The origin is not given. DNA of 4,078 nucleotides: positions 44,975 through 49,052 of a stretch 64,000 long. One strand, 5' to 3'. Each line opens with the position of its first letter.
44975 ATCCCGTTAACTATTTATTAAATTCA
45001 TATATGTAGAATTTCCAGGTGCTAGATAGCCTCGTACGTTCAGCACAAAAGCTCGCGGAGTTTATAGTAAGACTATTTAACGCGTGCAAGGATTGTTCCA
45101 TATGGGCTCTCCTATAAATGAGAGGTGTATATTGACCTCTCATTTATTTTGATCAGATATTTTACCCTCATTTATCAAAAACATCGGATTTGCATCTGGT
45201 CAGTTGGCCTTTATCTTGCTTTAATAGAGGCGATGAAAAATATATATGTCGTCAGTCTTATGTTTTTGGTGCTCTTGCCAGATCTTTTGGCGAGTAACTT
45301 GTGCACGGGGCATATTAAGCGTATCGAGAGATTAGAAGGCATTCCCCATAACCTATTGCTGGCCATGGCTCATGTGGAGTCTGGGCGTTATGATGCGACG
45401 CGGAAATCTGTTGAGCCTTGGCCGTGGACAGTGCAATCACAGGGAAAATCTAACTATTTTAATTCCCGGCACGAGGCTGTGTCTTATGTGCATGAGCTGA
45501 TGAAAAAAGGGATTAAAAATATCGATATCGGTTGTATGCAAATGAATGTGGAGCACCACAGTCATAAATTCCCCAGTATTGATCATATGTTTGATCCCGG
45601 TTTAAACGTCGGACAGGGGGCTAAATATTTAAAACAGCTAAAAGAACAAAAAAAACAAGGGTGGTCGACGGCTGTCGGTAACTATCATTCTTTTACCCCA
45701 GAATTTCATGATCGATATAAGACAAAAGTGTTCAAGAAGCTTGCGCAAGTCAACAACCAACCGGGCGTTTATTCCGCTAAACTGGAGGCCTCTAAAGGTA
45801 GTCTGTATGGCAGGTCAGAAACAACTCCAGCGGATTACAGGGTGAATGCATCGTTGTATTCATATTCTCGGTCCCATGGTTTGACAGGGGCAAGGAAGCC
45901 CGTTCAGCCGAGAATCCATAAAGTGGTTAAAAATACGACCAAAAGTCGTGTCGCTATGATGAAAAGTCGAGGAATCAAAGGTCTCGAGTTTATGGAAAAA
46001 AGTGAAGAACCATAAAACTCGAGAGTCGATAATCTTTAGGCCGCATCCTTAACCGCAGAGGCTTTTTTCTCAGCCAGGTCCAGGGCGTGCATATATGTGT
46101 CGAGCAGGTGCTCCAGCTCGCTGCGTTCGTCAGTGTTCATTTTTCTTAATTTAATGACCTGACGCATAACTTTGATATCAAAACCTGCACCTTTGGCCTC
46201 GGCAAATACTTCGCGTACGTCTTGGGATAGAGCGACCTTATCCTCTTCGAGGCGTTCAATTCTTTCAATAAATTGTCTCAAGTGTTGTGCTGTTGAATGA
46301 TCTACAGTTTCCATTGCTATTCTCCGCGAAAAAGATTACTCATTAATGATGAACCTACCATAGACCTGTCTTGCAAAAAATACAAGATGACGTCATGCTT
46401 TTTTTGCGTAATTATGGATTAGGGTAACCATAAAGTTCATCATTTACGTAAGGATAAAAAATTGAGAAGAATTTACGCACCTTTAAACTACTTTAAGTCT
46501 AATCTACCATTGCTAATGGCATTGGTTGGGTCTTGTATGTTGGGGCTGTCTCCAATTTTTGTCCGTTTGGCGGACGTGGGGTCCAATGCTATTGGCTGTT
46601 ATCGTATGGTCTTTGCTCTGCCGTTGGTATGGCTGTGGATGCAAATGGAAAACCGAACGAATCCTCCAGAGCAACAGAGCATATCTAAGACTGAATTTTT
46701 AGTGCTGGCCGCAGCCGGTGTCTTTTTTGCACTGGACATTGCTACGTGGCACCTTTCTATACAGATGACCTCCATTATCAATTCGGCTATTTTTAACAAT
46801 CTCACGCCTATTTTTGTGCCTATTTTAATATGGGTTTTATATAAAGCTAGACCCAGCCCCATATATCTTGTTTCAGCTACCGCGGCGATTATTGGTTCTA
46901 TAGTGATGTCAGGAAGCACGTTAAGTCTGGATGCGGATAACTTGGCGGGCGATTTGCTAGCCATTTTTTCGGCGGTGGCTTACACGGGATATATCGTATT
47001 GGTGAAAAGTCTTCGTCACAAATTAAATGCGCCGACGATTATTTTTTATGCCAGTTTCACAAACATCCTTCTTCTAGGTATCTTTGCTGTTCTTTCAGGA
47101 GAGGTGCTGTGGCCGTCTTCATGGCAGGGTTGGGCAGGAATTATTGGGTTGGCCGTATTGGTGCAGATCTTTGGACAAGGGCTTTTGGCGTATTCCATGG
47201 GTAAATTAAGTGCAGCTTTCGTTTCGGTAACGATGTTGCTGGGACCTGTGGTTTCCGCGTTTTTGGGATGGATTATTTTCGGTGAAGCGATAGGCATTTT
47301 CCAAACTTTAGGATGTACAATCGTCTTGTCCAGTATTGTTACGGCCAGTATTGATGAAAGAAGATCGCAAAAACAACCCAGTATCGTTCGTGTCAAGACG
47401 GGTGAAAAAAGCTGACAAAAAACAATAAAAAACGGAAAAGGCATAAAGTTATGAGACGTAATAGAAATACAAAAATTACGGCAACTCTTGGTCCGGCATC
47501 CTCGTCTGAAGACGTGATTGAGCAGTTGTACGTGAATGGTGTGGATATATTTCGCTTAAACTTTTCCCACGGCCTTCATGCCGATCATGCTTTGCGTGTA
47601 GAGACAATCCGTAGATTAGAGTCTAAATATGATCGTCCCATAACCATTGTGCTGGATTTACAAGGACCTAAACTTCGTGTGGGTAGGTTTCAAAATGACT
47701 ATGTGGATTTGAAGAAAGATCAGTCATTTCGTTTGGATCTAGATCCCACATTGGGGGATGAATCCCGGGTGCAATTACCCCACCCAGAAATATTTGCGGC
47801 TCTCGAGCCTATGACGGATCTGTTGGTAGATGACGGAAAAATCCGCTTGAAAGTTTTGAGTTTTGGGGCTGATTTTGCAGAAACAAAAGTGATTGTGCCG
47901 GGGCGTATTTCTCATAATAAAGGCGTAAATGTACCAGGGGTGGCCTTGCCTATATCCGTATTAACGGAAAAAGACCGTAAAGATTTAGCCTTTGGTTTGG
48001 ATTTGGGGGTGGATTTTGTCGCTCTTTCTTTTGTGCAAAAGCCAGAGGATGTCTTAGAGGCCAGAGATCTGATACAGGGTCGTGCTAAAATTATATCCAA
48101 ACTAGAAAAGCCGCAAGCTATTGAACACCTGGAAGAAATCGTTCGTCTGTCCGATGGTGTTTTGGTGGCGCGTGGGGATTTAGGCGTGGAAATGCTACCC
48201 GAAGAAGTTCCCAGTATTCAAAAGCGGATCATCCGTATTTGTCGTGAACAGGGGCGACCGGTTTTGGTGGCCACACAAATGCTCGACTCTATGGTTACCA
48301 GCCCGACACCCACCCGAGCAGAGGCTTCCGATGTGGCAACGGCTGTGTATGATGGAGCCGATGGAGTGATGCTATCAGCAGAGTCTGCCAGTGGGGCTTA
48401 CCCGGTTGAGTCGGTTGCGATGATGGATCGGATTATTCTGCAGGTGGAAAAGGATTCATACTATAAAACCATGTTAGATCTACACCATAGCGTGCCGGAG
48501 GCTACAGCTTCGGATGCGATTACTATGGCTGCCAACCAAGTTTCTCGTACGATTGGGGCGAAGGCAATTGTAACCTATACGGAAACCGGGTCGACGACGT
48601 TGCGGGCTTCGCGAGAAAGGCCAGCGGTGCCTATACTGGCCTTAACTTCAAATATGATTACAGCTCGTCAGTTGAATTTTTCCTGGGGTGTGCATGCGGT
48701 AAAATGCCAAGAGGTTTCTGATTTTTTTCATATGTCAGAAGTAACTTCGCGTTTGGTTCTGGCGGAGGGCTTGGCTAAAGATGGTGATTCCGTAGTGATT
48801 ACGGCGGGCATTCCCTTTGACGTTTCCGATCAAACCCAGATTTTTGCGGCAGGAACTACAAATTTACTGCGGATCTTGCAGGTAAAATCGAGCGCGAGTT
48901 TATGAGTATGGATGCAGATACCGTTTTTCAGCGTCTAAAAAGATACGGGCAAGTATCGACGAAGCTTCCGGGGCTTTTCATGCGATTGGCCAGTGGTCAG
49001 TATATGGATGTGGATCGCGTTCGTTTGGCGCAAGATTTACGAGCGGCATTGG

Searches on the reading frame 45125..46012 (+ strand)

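Call 16: search_protein_families(library=ncbifam, proteins=[window:45125-46012:+], max_evalue=0.00001)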
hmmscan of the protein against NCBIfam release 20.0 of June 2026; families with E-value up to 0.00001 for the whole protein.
window:45125-46012:+ (296 aa): 0 families

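Call 19: search_protein_families(library=pfam, proteins=[window:45125-46012:+], max_evalue=0.00001)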
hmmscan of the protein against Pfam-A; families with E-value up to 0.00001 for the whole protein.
window:45125-46012:+ (296 aa): 1 family
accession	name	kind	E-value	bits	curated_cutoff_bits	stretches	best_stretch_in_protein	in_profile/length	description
PF01464.25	SLT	-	1.8e-07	31.2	21.3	1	68-189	7-96/117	Transglycosylase SLT domain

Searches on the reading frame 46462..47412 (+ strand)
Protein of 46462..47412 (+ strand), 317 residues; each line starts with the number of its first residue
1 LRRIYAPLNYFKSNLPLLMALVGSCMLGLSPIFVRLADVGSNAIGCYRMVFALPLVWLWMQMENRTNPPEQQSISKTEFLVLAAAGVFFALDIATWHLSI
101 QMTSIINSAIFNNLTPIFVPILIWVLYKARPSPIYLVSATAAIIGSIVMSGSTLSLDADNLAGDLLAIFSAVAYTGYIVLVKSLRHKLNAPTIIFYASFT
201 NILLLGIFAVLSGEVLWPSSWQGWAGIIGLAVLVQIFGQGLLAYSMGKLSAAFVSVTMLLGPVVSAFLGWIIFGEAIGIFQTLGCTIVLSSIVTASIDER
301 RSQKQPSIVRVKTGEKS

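Call 16: search_protein_families(library=ncbifam, proteins=[window:46462-47412:+], max_evalue=0.00001)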
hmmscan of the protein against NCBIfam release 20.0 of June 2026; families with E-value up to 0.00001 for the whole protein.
window:46462-47412:+ (317 aa): 2 families
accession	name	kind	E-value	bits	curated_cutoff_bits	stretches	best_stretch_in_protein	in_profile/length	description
TIGR00950.1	2A78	equivalog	1.7e-17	63.7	230.2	1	38-292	15-263/264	carboxylate/amino acid/amine transporter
NF008676.0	PRK11689.1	equivalog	2.5e-06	26.8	194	1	12-149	155-287/297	aromatic amino acid DMT transporter YddG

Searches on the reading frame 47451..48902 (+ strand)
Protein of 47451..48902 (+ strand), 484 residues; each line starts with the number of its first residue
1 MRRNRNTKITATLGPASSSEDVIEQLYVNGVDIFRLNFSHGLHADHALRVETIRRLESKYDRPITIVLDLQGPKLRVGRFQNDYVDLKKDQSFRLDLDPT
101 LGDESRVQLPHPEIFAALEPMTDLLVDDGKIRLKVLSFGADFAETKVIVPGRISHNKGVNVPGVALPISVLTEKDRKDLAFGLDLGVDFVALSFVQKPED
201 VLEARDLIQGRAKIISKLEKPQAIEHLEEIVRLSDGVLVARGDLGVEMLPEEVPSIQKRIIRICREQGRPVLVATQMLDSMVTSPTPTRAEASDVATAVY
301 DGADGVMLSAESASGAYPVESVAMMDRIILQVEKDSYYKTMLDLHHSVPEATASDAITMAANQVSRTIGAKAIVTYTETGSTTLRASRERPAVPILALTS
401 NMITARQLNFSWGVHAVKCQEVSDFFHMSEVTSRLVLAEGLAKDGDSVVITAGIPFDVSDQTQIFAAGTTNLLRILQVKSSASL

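Call 16: search_protein_families(library=ncbifam, proteins=[window:47451-48902:+], max_evalue=0.00001)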
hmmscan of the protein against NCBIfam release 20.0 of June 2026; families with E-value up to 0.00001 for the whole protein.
window:47451-48902:+ (484 aa): 7 families
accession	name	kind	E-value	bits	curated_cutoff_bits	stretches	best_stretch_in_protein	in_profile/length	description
NF004886.0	PRK06247.1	subfamily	6.1e-198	658.3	623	1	1-480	1-472/476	pyruvate kinase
NF004978.0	PRK06354.1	subfamily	1.6e-155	519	462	1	3-465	6-473/590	pyruvate kinase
NF004491.0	PRK05826.1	subfamily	1.3e-151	505.3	432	1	3-478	3-475/477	pyruvate kinase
TIGR01064.1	pyruv_kin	equivalog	1.5e-147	492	306.4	1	5-464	1-470/476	pyruvate kinase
NF006664.0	PRK09206.1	equivalog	1.7e-114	383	686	1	5-454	2-455/470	pyruvate kinase PykF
NF005234.0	PRK06739.1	equivalog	1.7e-82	277.2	564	1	11-328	7-324/352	pyruvate kinase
NF011314.0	PRK14725.1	equivalog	6.4e-53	180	642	2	99-341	352-602/614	pyruvate kinase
